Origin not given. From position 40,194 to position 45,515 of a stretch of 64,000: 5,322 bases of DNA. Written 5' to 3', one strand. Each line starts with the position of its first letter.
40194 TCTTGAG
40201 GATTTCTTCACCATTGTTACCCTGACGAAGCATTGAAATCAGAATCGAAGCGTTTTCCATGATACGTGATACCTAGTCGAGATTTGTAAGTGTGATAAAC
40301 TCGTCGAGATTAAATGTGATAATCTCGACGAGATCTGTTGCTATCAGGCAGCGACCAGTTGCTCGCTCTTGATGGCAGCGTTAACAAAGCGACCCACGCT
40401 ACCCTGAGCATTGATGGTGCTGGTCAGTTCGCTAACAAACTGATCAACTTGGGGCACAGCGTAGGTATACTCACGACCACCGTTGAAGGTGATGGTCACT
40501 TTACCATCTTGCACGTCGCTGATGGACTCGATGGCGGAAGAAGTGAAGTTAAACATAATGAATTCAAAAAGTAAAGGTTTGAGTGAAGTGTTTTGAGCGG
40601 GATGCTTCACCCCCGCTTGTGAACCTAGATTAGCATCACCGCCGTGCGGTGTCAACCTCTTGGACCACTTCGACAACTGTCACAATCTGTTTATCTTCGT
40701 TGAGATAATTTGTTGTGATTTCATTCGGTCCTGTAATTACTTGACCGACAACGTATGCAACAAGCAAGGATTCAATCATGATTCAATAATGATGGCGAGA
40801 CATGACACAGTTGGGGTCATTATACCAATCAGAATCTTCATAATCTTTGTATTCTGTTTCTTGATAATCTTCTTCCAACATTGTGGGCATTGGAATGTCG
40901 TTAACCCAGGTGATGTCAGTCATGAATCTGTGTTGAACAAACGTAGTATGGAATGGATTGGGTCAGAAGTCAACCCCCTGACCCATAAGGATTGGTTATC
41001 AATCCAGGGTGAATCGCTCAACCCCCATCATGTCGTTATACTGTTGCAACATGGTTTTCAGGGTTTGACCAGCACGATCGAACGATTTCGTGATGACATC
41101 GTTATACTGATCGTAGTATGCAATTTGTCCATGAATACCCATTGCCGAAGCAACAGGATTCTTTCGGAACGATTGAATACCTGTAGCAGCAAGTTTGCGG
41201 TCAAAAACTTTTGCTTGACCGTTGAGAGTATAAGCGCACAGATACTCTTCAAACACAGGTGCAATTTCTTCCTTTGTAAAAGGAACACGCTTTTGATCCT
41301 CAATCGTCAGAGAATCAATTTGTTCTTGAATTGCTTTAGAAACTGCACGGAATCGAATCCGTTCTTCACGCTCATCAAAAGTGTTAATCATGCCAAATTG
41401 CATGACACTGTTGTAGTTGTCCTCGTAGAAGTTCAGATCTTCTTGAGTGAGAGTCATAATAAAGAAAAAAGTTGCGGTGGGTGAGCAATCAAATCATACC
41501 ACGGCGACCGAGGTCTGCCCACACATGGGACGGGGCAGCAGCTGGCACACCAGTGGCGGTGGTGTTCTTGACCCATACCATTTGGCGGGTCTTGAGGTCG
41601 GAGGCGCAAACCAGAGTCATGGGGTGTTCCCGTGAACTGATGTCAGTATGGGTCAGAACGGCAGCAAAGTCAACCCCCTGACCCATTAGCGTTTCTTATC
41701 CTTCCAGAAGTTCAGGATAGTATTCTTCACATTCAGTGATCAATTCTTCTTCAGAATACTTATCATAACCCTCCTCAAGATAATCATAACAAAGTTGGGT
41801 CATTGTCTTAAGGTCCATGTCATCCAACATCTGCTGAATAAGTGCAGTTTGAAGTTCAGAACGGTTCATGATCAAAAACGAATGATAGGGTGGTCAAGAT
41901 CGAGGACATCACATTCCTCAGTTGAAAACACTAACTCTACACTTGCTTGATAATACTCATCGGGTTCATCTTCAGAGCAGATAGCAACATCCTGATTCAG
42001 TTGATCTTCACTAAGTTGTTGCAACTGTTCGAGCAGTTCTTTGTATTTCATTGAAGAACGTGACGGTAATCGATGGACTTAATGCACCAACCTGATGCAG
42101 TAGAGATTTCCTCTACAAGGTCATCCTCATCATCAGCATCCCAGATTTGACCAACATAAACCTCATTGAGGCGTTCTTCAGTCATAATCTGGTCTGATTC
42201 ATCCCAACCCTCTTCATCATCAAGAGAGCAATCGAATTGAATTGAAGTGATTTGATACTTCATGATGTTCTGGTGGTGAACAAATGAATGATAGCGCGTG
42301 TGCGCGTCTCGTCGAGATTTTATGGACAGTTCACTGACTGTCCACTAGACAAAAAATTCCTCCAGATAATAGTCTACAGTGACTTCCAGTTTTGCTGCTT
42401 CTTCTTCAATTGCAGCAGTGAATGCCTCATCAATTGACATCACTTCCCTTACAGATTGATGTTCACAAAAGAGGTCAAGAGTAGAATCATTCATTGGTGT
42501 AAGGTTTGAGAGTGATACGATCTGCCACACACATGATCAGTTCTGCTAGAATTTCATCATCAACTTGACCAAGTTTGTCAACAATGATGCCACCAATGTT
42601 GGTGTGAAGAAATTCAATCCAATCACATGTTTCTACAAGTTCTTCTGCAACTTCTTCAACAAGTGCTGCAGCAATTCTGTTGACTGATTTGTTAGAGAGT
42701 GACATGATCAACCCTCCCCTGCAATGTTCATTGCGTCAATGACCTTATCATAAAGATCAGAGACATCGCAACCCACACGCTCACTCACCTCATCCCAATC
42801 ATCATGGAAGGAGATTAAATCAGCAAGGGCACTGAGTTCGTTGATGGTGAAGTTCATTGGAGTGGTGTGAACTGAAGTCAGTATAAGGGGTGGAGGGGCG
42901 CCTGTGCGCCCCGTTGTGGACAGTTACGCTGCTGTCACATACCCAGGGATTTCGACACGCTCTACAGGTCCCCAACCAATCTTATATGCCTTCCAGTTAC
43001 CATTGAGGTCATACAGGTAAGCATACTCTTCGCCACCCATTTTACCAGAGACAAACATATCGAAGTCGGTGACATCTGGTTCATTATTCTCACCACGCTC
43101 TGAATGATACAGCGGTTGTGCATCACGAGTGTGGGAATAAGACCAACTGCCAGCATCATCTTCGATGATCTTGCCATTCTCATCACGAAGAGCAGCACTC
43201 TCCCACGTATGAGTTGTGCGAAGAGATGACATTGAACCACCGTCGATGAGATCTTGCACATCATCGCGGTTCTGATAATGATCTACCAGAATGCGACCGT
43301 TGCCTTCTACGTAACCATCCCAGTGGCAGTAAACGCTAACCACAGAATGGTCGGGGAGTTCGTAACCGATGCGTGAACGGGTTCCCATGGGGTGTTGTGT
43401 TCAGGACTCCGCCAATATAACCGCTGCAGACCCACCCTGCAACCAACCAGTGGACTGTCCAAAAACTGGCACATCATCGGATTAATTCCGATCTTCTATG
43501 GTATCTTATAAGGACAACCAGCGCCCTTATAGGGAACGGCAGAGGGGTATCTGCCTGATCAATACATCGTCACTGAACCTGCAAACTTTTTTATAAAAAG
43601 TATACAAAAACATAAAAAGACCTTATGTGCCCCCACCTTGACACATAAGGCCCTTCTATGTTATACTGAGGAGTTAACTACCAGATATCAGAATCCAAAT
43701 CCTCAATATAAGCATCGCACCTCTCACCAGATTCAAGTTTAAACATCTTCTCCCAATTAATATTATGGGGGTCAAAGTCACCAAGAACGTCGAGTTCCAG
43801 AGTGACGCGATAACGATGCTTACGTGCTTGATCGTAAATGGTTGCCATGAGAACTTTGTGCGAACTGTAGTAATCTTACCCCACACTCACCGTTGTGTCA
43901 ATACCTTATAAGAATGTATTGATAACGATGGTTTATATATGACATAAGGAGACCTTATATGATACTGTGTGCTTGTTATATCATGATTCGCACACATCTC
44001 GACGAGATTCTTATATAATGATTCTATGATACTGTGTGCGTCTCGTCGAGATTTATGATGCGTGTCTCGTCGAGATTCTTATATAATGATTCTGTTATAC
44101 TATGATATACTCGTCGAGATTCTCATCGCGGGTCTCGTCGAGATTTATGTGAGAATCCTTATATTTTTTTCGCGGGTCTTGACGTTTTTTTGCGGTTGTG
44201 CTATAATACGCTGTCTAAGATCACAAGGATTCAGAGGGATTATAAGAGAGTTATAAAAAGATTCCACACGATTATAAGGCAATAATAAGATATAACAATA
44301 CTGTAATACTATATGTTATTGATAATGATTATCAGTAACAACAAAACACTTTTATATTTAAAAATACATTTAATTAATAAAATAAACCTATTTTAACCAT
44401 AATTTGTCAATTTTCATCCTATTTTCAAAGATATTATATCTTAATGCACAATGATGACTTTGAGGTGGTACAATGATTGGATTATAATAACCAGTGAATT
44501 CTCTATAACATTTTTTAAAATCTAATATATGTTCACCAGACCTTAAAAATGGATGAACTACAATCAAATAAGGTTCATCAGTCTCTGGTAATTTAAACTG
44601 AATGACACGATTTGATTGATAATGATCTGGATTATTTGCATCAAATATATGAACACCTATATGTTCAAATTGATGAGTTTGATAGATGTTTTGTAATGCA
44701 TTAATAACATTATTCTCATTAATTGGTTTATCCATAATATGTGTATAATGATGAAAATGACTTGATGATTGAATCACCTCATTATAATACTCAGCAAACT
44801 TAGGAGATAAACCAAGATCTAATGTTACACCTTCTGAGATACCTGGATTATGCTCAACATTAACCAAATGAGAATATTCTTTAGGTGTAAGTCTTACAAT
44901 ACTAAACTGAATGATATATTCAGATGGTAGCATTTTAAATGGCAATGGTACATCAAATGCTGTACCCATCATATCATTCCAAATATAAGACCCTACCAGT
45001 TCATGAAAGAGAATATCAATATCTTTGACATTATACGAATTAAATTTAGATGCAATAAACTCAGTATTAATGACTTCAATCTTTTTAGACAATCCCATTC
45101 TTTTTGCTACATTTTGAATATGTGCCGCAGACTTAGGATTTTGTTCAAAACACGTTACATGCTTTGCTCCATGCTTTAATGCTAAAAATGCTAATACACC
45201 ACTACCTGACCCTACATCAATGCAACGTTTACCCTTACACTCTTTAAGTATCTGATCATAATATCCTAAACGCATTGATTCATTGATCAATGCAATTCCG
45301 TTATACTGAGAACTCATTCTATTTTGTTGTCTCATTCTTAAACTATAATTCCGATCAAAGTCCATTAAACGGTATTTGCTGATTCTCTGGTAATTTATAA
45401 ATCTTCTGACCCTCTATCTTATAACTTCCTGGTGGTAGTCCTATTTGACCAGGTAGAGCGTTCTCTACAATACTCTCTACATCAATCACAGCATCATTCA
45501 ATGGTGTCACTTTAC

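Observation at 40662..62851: Undescribed-looking promoter class: 22-bp dyad fixed 29-31 nt upstream of a -10 box, 11 copies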

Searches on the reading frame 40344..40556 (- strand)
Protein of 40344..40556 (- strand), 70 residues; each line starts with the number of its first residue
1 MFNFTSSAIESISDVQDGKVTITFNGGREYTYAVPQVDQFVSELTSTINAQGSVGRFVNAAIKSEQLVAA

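Call 101: search_protein_families(library=phrogs, proteins=[window:40344-40556:-], max_evalue=0.001)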
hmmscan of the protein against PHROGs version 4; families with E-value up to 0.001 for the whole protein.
window:40344-40556:- (70 aa): 2 families
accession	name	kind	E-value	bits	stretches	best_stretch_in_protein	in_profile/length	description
phrog_4357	-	unknown function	1.9e-16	61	1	3-69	10-75/81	-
phrog_7365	-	unknown function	0.00021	21.9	1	3-65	9-69/79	-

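Call 102: search_protein_families(library=pfam, proteins=[window:40344-40556:-], max_evalue=0.01)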
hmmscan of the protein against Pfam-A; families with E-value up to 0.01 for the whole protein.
window:40344-40556:- (70 aa): 1 family
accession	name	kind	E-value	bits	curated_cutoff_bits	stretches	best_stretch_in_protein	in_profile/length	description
PF13619.11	KTSC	-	0.0036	17.4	25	0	6-64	2-56/58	KTSC domain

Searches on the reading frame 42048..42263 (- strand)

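Call 101: search_protein_families(library=phrogs, proteins=[window:42048-42263:-], max_evalue=0.001)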
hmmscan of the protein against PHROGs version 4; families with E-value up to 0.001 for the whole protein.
window:42048-42263:- (71 aa): 1 family
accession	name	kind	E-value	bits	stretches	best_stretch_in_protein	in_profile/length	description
phrog_2460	-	unknown function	2.2e-20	73.5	1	1-70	4-70/73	-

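Call 102: search_protein_families(library=pfam, proteins=[window:42048-42263:-], max_evalue=0.01)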
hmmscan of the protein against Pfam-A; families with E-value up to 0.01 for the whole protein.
window:42048-42263:- (71 aa): 0 families

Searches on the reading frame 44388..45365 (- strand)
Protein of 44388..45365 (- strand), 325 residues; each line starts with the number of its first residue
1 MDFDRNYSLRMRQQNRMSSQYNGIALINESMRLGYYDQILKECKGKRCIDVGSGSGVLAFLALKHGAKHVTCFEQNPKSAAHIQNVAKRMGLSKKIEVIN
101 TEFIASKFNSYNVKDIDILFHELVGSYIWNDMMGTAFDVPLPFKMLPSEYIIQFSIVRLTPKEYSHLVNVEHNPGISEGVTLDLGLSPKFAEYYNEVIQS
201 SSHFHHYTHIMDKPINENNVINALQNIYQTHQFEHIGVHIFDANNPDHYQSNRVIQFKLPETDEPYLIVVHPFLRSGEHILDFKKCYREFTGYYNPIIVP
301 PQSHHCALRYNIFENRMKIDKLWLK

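Call 22: search_protein_families(library=pfam, proteins=[window:44388-45365:-], max_evalue=0.01)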
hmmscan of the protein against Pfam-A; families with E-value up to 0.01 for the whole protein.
window:44388-45365:- (325 aa): 9 families
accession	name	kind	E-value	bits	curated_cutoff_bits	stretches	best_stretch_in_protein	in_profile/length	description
PF03602.21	Cons_hypoth95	-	1.3e-08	35.1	24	1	29-120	26-118/182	Conserved hypothetical protein 95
PF06325.19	PrmA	-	1.1e-05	25.6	22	1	33-102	152-219/296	Ribosomal protein L11 methyltransferase (PrmA)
PF13679.12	Methyltransf_32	-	4.2e-05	24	27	1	37-108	18-94/143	Methyltransferase domain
PF05175.20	MTS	-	4.9e-05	23.5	23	1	40-110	27-98/170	Methyltransferase small domain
PF02527.21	GidB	-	0.00064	19.6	27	1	42-102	44-106/184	rRNA small subunit methyltransferase G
PF05185.22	PRMT5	-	0.00083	19.7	22.9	1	51-132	70-151/171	PRMT5 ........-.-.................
PF13649.12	Methyltransf_25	-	0.00092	20.3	27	1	49-108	2-60/97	Methyltransferase domain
PF13847.12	Methyltransf_31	-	0.00099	19.3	27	1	44-121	3-80/145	Methyltransferase domain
PF12847.13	Methyltransf_18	-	0.0011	19.5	27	0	38-102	10-73/151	Methyltransferase domain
